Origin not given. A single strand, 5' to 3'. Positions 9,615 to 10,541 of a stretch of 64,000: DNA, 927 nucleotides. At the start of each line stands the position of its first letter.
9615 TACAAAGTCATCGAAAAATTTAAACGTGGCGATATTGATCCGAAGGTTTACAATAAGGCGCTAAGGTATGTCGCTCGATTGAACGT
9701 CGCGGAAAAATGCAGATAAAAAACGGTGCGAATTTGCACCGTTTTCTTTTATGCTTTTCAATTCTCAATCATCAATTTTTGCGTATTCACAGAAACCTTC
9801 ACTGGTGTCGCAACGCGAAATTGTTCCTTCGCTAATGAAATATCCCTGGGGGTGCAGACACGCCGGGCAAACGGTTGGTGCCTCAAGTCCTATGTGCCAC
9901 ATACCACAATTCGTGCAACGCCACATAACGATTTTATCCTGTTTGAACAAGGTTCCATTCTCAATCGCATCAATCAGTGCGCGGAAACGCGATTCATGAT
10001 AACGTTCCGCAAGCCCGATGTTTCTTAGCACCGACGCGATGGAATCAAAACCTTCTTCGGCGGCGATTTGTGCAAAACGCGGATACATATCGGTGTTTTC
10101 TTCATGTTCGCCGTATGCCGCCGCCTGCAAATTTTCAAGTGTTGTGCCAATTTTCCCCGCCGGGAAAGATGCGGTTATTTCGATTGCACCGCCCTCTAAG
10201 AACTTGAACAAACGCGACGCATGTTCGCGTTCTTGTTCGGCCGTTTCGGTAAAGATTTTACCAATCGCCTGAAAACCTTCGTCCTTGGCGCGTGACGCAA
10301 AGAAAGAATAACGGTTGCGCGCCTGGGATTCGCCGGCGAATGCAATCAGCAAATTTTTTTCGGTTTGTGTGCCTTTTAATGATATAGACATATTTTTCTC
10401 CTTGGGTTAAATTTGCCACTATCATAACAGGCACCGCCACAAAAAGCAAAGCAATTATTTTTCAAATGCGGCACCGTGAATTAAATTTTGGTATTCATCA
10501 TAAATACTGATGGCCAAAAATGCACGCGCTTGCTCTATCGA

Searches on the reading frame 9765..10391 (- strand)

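Call 71: search_protein_families(library=pfam, proteins=[window:9765-10391:-], max_evalue=0.0001)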
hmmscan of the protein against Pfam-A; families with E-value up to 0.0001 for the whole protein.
window:9765-10391:- (208 aa): 4 families
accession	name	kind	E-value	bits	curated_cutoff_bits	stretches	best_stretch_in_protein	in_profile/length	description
PF02915.23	Rubrerythrin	-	1.5e-31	110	22.8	1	12-139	1-136/137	Rubrerythrin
PF21349.2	RUBY_RBDX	-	2.9e-11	43.1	26.5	1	157-185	1-29/30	Rubrerythrin, rubredoxin-like domain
PF00210.30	Ferritin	-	4.1e-10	40.2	24.5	1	17-144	7-140/142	Ferritin-like domain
PF23458.2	DUF7130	-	2.2e-05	24.7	35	1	153-182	50-80/89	Domain of unknown function (DUF7130)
